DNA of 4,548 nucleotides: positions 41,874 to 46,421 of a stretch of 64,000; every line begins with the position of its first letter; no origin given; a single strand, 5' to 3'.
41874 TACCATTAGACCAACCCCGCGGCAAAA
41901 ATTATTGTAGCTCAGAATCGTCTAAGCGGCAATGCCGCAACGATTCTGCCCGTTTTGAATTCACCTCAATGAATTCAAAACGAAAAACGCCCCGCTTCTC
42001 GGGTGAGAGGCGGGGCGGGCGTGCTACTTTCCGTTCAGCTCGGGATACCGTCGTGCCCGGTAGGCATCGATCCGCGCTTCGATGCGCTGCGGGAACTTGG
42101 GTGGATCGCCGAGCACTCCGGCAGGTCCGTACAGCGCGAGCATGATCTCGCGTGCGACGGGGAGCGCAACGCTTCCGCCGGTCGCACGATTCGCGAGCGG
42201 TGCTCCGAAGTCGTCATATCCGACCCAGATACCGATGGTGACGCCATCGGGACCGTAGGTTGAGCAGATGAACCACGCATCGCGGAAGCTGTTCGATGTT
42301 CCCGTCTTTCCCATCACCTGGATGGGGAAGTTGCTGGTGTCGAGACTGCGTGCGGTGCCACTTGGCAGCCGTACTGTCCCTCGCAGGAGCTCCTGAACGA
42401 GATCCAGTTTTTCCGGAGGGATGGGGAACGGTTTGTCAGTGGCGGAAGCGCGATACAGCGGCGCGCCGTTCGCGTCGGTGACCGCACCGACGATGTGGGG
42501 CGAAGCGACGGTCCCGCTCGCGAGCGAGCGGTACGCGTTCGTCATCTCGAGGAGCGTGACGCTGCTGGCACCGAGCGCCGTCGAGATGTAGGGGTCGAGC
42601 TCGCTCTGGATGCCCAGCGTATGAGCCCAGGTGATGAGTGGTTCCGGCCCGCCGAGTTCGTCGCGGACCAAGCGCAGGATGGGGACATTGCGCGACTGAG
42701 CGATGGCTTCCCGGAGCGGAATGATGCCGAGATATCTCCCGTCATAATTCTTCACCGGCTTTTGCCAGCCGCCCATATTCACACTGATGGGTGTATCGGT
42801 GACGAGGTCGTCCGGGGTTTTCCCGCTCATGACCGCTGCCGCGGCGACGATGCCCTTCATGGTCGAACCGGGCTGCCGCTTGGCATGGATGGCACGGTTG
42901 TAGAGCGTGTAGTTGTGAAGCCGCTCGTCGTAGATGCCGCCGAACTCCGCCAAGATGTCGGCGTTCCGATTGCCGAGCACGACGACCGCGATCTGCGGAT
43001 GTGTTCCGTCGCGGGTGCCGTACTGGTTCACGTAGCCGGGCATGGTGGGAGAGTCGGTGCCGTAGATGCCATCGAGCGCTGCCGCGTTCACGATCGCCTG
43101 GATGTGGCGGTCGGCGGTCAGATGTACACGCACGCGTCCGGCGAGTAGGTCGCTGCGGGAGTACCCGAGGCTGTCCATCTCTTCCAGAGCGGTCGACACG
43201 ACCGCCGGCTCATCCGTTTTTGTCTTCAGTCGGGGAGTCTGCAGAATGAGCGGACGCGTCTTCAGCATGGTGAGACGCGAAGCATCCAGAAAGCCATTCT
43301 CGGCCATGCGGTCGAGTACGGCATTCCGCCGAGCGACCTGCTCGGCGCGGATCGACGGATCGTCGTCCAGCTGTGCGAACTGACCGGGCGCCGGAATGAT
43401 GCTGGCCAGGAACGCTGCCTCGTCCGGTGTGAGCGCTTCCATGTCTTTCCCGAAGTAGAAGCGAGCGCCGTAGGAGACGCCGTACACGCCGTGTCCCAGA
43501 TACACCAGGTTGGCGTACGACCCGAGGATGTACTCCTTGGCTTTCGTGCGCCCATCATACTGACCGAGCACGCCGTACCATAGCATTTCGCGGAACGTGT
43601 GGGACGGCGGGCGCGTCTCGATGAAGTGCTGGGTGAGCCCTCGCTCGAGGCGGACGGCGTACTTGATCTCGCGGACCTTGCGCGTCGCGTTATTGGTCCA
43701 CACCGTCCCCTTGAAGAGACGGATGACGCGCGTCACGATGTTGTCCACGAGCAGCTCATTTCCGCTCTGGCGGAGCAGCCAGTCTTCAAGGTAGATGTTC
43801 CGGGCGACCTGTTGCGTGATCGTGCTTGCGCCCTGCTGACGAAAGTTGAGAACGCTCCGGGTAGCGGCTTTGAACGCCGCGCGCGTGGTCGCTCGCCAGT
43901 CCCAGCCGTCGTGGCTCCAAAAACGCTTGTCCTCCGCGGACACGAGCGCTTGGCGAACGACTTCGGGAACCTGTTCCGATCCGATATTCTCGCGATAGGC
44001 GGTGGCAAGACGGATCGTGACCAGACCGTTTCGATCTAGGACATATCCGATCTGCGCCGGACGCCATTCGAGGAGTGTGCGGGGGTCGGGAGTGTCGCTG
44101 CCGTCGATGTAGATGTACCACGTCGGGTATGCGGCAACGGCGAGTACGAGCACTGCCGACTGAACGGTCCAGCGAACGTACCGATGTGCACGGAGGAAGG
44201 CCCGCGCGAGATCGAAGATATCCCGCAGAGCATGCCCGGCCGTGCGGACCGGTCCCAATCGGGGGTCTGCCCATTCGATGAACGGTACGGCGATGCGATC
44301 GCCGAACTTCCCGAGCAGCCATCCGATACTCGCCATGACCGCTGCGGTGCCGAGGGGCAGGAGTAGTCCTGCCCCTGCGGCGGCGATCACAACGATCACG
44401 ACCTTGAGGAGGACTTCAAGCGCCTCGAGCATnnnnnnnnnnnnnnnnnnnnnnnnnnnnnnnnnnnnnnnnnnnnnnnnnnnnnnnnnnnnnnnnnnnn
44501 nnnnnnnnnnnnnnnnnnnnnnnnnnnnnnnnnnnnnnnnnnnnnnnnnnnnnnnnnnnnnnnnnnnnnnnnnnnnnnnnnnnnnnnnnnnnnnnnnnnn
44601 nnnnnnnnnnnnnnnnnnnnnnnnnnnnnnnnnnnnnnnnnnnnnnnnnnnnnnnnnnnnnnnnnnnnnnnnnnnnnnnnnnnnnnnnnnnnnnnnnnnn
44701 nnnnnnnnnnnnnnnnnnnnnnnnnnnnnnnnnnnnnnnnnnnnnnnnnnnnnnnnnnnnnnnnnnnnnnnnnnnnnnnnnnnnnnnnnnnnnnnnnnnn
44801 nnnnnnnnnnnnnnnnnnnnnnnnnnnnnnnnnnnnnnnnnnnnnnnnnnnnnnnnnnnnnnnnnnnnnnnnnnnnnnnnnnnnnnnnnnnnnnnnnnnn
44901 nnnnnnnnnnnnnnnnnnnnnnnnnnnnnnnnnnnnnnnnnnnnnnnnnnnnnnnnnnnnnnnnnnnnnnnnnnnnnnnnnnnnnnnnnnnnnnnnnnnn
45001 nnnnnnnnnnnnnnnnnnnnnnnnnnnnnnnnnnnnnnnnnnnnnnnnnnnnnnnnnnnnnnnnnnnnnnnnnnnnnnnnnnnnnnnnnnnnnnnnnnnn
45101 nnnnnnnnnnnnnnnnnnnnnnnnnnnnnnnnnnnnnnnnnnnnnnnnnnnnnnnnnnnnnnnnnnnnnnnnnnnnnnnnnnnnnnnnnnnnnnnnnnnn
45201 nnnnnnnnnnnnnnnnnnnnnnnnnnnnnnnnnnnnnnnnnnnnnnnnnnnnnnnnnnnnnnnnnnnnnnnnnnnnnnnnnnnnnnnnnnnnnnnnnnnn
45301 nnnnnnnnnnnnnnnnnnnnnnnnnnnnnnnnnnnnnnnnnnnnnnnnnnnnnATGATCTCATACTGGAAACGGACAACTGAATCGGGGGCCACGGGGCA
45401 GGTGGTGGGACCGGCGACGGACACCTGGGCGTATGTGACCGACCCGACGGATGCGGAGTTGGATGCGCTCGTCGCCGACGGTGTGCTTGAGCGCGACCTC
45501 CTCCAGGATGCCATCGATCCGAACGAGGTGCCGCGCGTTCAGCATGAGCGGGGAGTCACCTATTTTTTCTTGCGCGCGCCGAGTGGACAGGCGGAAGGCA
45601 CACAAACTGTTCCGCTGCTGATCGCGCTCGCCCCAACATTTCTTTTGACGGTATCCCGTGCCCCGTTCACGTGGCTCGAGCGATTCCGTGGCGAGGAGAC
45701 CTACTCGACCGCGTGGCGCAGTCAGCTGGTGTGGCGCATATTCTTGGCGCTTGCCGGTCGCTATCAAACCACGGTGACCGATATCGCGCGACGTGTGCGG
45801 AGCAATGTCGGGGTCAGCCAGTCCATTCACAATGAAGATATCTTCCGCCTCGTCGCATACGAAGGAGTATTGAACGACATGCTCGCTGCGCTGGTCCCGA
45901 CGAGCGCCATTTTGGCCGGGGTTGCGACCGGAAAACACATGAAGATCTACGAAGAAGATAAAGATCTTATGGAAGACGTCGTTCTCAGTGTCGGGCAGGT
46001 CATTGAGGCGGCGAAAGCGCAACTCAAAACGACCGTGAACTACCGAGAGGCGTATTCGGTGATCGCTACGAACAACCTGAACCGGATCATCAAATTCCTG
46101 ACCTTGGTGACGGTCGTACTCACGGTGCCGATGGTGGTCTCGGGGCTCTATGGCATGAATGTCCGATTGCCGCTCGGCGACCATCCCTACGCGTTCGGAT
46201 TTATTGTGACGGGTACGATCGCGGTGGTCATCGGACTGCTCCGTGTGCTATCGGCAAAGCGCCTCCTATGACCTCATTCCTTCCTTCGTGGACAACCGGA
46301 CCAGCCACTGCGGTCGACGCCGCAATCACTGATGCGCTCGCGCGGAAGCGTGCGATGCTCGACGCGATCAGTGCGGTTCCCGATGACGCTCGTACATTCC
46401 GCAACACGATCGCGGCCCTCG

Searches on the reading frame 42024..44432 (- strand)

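Call 23: search_protein_families(library=pfam, proteins=[window:42024-44432:-], max_evalue=0.001)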
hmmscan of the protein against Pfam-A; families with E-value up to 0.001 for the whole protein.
window:42024-44432:- (802 aa): 2 families
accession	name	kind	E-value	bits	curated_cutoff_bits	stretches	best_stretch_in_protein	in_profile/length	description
PF00912.28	Transgly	-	7.3e-42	143.2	27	2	144-268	11-104/178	Transglycosylase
PF00905.27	Transpeptidase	-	8.2e-27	94.6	22.1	1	482-764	2-298/299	Penicillin binding protein transpeptidase domain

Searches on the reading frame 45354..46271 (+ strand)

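Call 23: search_protein_families(library=pfam, proteins=[window:45354-46271:+], max_evalue=0.001)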
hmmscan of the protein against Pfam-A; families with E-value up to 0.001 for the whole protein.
window:45354-46271:+ (305 aa): 1 family
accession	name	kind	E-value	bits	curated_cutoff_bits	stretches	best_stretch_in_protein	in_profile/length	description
PF01544.23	CorA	-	8.9e-40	137.3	27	1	24-299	5-290/292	CorA-like Mg2+ transporter protein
